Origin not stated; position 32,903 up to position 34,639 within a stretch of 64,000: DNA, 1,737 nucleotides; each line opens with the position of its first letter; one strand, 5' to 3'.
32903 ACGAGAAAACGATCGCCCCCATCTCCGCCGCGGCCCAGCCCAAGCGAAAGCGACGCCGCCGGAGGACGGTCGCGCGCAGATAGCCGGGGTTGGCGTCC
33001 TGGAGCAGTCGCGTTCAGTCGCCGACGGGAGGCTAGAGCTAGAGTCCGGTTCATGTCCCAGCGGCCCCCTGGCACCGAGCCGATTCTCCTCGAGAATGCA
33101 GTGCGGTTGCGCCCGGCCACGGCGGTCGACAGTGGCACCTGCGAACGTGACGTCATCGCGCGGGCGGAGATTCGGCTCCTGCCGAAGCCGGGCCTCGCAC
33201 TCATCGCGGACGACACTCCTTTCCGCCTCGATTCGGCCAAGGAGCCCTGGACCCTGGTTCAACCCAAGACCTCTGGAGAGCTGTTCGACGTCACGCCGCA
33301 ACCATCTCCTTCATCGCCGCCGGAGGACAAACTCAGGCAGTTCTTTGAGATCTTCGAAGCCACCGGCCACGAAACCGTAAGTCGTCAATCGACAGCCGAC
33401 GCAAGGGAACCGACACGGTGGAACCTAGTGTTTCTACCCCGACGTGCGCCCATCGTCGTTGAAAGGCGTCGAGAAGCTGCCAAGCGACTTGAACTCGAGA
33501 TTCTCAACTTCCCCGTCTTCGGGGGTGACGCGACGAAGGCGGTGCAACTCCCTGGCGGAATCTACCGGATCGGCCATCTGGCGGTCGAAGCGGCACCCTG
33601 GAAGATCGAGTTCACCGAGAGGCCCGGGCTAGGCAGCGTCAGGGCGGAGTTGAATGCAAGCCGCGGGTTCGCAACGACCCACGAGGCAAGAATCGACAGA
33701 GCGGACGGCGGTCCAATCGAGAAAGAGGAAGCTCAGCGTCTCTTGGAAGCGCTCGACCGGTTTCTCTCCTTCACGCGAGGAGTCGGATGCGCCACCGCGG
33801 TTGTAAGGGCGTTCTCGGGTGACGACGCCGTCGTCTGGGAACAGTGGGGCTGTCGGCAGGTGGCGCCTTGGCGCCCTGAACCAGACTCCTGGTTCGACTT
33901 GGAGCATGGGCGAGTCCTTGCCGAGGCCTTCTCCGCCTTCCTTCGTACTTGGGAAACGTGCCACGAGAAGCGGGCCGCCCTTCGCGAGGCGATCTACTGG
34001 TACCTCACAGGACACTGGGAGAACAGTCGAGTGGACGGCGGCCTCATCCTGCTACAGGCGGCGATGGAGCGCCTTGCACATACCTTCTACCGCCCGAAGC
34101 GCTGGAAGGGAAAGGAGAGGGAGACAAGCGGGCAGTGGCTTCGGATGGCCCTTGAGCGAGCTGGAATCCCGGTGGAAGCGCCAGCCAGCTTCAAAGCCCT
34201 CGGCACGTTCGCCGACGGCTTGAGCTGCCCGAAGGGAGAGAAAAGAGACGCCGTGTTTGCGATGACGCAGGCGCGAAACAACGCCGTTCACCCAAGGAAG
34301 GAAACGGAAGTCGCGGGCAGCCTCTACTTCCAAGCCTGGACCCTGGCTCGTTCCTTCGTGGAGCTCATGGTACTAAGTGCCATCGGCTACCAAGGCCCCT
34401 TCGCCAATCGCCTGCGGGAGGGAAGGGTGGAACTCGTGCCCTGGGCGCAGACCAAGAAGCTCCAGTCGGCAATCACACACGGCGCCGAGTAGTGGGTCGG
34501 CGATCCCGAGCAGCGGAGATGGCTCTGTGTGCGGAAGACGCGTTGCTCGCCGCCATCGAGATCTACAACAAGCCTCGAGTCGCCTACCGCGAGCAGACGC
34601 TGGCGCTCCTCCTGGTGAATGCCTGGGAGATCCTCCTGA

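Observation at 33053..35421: Overlapping two-gene cassette of unknown proteins with HEPN-like Rx4H motifs: candidate undescribed abortive-infection/toxin module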

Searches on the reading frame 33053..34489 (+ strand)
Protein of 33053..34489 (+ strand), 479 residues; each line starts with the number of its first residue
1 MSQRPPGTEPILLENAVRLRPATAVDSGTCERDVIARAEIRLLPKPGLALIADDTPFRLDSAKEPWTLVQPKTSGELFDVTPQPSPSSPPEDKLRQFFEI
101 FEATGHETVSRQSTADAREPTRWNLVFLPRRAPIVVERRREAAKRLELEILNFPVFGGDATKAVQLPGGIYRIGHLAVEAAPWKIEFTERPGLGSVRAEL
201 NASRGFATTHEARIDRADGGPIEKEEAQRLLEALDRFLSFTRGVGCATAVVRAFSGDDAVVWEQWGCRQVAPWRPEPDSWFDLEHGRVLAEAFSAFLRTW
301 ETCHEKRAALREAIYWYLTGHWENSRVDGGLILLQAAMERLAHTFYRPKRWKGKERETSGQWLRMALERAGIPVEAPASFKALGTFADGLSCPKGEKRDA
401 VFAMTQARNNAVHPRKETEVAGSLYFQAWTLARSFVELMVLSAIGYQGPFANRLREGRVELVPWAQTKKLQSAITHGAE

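Call 3: search_protein_families(library=pfam, proteins=[window:33053-34489:+], max_evalue=1)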
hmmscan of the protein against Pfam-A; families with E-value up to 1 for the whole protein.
window:33053-34489:+ (479 aa): 0 families

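Call 4: search_protein_families(library=padloc, proteins=[window:33053-34489:+], max_evalue=1)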
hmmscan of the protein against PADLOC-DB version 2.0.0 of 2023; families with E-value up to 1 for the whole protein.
window:33053-34489:+ (479 aa): 0 families

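Call 5: search_protein_families(library=ncbifam, proteins=[window:33053-34489:+], max_evalue=1)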
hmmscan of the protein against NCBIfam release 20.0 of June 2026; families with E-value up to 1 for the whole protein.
window:33053-34489:+ (479 aa): 0 families

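Call 6: search_protein_families(library=phrogs, proteins=[window:33053-34489:+], max_evalue=1)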
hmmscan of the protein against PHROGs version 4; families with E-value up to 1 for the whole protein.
window:33053-34489:+ (479 aa): 1 family
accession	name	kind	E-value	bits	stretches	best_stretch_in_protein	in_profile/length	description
phrog_20514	-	unknown function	0.37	11.6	1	278-302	36-59/122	-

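Call 8: find_homologous_proteins(query=window:33053-34489:+, max_evalue=0.001)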
Query window:33053-34489:+ (479 aa): 12 proteins with E <= 0.001 among 8000 candidates.
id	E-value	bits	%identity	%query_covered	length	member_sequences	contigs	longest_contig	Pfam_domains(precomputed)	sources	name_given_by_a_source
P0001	0.0e+0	1027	94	100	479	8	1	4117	PF26308.1,PF27216.1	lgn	-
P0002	4.7e-242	822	78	98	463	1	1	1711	PF26308.1,PF27216.1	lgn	-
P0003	6.1e-208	709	75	86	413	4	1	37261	PF26308.1,PF27216.1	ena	-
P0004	1.9e-197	675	67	99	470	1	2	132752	PF26308.1,PF27216.1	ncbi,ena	-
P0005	3.8e-169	582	76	64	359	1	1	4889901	PF26308.1,PF27216.1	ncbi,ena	-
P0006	2.5e-134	467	51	97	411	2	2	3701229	PF26308.1,PF27216.1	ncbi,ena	-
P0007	2.9e-97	344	45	91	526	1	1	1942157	PF26308.1,PF27216.1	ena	-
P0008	2.2e-93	332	42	99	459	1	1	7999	PF26308.1,PF27216.1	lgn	-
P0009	4.4e-90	321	48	72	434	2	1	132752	PF26308.1,PF27216.1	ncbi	-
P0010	1.3e-89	319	47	79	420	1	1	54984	PF26308.1,PF27216.1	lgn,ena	-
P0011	1.8e-89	319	43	97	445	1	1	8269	PF26308.1,PF27216.1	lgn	-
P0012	6.9e-28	116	29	72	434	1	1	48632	PF26308.1,PF27216.1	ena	-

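Call 9: find_encoding_contigs(protein=P0004, flank=8000, max_places=3)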
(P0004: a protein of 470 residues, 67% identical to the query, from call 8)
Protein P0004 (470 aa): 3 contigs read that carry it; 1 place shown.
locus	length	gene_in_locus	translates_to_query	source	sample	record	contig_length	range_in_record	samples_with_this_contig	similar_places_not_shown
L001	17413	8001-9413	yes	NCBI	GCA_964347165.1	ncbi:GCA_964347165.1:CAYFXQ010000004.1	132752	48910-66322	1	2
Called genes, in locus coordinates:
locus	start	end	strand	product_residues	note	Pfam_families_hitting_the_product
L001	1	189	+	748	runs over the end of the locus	PF00270:DEAD, PF22527:DEXQc_Suv3, PF12029:DUF3516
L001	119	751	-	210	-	PF00730:HhH-GPD, PF00633:HHH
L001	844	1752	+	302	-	PF01370:Epimerase, PF08338:DUF1731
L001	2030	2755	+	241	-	PF03544:TonB_C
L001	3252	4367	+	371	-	PF13784:Fic_N, PF02661:Fic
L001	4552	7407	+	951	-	PF20464:MmeI_N, PF20465:MmeI_hel, PF20473:MmeI_Mtase, PF20466:MmeI_TRD, PF20467:MmeI_C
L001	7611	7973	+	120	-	PF10711:DUF2513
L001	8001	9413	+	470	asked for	PF26308:YopA_M, PF27216:YopA_C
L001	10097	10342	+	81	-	-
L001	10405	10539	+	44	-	-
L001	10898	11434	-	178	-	-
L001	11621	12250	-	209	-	-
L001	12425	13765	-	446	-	PF13620:CarboxypepD_reg (weak)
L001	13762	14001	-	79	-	PF19611:DUF6116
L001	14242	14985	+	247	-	PF01925:TauE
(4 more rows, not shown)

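Call 10: find_encoding_contigs(protein=P0006, flank=8000, max_places=3)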
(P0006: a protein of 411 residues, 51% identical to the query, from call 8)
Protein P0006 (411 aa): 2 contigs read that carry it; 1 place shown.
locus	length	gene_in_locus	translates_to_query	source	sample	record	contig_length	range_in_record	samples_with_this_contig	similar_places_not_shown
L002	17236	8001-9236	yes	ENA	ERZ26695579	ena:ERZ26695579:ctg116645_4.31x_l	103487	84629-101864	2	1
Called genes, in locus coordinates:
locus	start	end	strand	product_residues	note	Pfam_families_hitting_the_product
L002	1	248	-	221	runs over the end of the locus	PF11138:DUF2911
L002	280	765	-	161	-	PF19780:DUF6265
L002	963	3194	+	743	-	PF01011:PQQ, PF13570:Beta-prop_ACSF4 (faint), PF25293:Beta-prop_EMC1_N (faint), PF13360:PQQ_2, PF01011:PQQ, PF13442:Cytochrome_CBB3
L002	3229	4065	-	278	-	PF02535:Zip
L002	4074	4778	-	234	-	PF02798:GST_N, PF13417:GST_N_3, PF13409:GST_N_2, PF00043:GST_C (weak), PF13410:GST_C_2 (weak)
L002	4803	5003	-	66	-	-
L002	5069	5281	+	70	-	-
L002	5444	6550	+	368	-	PF13784:Fic_N, PF02661:Fic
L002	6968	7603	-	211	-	-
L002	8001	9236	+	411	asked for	PF26308:YopA_M, PF27216:YopA_C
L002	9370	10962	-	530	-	PF00474:SSF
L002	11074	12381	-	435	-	PF00144:Beta-lactamase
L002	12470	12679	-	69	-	-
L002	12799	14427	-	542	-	PF03806:ABG_transport, PF03606:DcuC (weak)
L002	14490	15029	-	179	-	PF00413:Peptidase_M10 (weak)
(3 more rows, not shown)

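Call 17: search_solved_structures(query=window:33053-34489:+, max_evalue=10)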
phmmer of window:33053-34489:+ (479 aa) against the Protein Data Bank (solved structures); distinct sequences matched with E-value up to 10: 0.

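Call 25: find_related_loci(query=A1, collection=genome_contigs, flank=10000)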
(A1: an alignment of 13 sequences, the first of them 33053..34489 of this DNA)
Query A1 (479 aa) in genome_contigs; peptide patterns used: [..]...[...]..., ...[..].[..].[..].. (x = any residue, [..] = any of these).
18 stretches matched a pattern; 9 encode a relative of the query (tblastn E <= 1e-3); 9 distinct loci.
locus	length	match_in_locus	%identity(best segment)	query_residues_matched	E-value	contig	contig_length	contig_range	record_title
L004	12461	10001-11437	91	1-479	0e+0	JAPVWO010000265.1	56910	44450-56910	MAG: Candidatus Multivorans thiocomprendens isolate r_rhhh15 Seq265, whole genome shotgun sequence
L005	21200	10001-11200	74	1-479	1e-164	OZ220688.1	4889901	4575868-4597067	MAG: Thermoanaerobaculia bacterium isolate 17c936d4-adfa-4882-ba3e-7fd0bc385902 genome assembly, chromosome: 1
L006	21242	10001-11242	51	1-474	7e-143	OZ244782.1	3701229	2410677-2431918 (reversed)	MAG: Candidatus Multivoraceae bacterium isolate 3e40288b-8b50-4129-bb98-006f71277a78 genome assembly, chromosome: 1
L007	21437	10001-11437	79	1-479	7e-130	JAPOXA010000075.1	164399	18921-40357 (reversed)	MAG: Acidobacteria bacterium isolate COS3_bin_14 NODE_41_length_164399_cov_53.1197, whole genome shotgun sequence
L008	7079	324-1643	41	6-467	3e-93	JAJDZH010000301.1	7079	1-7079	MAG: Thermoanaerobaculia bacterium isolate jk18x40bins.27 k141_2026599, whole genome shotgun sequence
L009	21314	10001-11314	41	6-467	7e-92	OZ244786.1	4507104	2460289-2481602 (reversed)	MAG: Candidatus Multivorans sp. isolate 506956bb-d3ba-4b36-a8b3-9439da49a84d genome assembly, chromosome: 1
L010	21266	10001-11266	40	8-464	2e-92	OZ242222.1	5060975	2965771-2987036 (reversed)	MAG: Candidatus Multivorans sp. isolate 294fb325-5f7d-45f9-a7ea-d7aadbeafeef genome assembly, chromosome: 1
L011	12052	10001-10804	32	203-468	5e-23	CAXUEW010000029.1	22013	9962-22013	MAG TPA_asm: uncultured Terriglobus sp. isolate public_SRR11456913_metawrap_bin.10 genome assembly, contig: public_SRR11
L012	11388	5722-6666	28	165-468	7e-23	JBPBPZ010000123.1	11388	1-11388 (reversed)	MAG: Janthinobacterium lividum isolate 3300051445_32 3300051445_32_Ga0502434_00019458, whole genome shotgun sequence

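Call 31: search_protein_representatives(alignment_id=A1)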
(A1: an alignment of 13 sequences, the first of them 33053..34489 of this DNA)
Query: 13 sequences, 444 profile positions. Proteins with E-value up to 0.001 (for the whole library): 3383; up to 1e-10: 2712; up to 1e-30: 1359. The best 150 are listed.
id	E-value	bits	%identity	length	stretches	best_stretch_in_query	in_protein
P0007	3.1e-190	649.4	-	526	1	2-437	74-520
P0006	1.3e-174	597.9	-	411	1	6-437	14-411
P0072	1.2e-165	568.4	-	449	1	4-439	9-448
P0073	6.7e-95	335.2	-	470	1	22-440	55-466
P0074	2.6e-93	329.9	-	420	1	29-437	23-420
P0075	7.0e-86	305.4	-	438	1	20-439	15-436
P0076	2.4e-84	300.4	-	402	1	31-440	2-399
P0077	1.6e-81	291.1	-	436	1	31-437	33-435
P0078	2.8e-81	290.3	-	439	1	98-437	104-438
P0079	2.1e-80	287.4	-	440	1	30-435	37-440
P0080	3.9e-79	283.2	-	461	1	13-437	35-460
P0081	4.4e-79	283.0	-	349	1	7-295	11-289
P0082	1.2e-78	281.6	-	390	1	91-438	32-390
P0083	3.1e-78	280.3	-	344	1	109-438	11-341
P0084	3.8e-78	279.9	-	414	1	96-438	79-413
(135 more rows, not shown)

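Call 41: find_encoding_contigs(protein=P0009, flank=8000, max_places=2)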
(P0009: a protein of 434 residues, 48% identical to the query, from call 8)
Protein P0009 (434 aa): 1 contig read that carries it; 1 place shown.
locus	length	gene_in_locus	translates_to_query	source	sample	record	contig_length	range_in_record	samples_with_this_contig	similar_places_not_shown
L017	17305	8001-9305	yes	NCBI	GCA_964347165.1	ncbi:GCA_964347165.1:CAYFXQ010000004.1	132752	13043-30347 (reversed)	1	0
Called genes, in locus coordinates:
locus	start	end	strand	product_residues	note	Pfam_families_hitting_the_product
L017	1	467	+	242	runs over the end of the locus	PF13620:CarboxypepD_reg (faint)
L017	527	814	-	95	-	PF00076:RRM_1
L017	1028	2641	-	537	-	PF00135:COesterase, PF20434:BD-FAE (weak), PF07859:Abhydrolase_3 (faint)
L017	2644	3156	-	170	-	PF01641:SelR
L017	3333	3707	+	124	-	PF07355:GRDB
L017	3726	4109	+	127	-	-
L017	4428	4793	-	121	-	-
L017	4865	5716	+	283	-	PF05153:MIOX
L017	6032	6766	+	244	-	PF07505:DUF5131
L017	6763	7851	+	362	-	-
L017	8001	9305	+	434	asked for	PF26308:YopA_M, PF27216:YopA_C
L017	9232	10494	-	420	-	-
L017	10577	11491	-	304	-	PF25199:nSTAND_NTPase5 (weak), PF13191:AAA_16 (weak), PF05729:NACHT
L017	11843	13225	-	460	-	PF03606:DcuC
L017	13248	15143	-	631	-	PF00005:ABC_tran, PF02463:SMC_N (weak), PF13304:AAA_21 (faint), PF13401:AAA_22 (faint), PF08352:oligo_HPY (weak), PF00005:ABC_tran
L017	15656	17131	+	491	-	PF05977:MFS_3, PF07690:MFS_1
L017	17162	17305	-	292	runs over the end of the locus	PF02798:GST_N (weak), PF13409:GST_N_2 (weak), PF13410:GST_C_2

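Call 42: find_encoding_contigs(protein=P0007, flank=8000, max_places=2)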
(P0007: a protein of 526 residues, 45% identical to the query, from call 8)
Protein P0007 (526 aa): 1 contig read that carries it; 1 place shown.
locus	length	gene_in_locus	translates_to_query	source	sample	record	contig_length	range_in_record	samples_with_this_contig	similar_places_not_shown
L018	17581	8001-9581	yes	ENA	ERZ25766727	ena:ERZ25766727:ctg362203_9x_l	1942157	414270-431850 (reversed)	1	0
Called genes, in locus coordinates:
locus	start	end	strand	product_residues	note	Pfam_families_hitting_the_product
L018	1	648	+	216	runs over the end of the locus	PF03364:Polyketide_cyc (faint)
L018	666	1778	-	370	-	PF01019:G_glu_transpept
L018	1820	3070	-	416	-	PF00109:ketoacyl-synt, PF00108:Thiolase_N (faint), PF02801:Ketoacyl-synt_C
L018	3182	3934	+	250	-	PF01011:PQQ (faint)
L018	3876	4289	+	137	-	PF01011:PQQ, PF13360:PQQ_2 (weak)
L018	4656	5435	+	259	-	-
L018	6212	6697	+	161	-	PF01527:HTH_Tnp_1 (weak)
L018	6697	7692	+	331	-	PF00665:rve, PF13683:rve_3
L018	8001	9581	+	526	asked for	PF26308:YopA_M, PF27216:YopA_C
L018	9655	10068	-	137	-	PF04266:ASCH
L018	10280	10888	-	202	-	-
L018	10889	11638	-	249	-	-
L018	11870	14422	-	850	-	PF02384:N6_Mtase (faint), PF07669:Eco57I, PF20473:MmeI_Mtase, PF20466:MmeI_TRD (weak)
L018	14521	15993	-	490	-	-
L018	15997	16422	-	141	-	PF01850:PIN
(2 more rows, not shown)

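Call 43: find_encoding_contigs(protein=P0012, flank=8000, max_places=2)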
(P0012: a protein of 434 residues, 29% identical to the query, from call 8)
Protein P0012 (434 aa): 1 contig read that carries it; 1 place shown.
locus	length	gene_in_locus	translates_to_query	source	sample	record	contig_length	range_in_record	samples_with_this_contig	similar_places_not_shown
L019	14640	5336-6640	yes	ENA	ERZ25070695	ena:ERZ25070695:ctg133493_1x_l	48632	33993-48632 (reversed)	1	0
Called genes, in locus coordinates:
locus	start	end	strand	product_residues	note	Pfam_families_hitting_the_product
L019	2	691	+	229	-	?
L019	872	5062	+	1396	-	PF04997:RNA_pol_Rpb1_1, PF00623:RNA_pol_Rpb1_2, PF04983:RNA_pol_Rpb1_3, PF05000:RNA_pol_Rpb1_4, PF04998:RNA_pol_Rpb1_5, PF21668:RPOC_hybrid (faint)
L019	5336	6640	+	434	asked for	PF26308:YopA_M, PF27216:YopA_C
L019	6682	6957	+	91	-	-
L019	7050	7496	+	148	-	-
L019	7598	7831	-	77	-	-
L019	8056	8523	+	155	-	-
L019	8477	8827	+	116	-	-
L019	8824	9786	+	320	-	PF12760:Zn_ribbon_IS1595, PF12762:DDE_Tnp_IS1595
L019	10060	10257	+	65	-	-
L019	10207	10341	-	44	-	-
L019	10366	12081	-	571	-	PF01839:FG-GAP (faint), PF13517:FG-GAP_3, PF07593:UnbV_ASPIC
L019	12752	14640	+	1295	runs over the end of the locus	PF13620:CarboxypepD_reg, PF13715:CarbopepD_reg_2 (weak), PF25183:OMP_b-brl_4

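Call 44: predict_structure(alignment_id=A2)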
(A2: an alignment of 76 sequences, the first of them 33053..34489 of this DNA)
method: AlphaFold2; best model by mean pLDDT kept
length: 479 residues; sequences in the alignment: 76
mean_pLDDT: 88.8   pTM: 0.89
mean pLDDT of the five models: 88.8, 88.5, 87.8, 87.4, 86.3
residues with pLDDT >= 90: 340; 70-90: 88; 50-70: 28; < 50: 23
segments of 3 or more residues with pLDDT < 50: 1-3, 73-92
pLDDT, mean of each block of 10 residues (from residue 1): 64 93 85 92 94 85 81 46 41 56 76 60 90 92 98 93 94 96 97 90 94 98 97 98 97 98 96 91 96 98 97 98 93 98 89 81 96 97 96 93 97 86 95 98 98 94 93 81
secondary structure, 60 per line:
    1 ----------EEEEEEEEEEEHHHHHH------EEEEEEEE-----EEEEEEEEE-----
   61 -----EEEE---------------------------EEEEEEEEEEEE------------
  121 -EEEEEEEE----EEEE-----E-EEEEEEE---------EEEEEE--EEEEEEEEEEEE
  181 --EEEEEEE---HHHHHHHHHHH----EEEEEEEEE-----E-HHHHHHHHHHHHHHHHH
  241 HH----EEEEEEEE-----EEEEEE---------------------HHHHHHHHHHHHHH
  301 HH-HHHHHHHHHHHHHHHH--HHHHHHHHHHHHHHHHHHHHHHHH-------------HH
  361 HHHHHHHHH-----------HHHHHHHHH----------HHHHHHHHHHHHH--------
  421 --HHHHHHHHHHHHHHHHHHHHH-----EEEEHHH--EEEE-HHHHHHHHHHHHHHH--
elements in order: E11-21 H22-27 E34-41 E47-55 E66-69 E97-108 E122-129 E134-137 E145-151 E161-166 E169-180 E183-189 H193-203 E208-216 H224-242 E247-254 E260-265 H287-302 H304-319 H322-345 H359-369 H381-389 H400-412 H423-443 E449-452 E458-461 H463-477

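Call 64: search_protein_families(library=padloc, alignment_id=A2, max_evalue=0.01)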
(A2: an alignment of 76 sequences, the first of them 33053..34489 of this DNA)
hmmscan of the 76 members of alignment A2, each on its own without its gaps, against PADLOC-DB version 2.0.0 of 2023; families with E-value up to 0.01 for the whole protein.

A. member 1, window:33053-34489:+ (479 aa): 0 families

B. families by the number of members that match (of 76 scanned): 0 families

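Call 65: search_protein_families(library=pfam, alignment_id=A2, max_evalue=0.01)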
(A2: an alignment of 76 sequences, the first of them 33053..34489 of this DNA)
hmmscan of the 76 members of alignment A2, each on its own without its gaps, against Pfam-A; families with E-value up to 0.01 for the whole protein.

A. member 1, window:33053-34489:+ (479 aa): 0 families

B. families by the number of members that match (of 76 scanned): 1 family
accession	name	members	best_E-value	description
PF18739.6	HEPN_Apea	2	0.0007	Apea-like HEPN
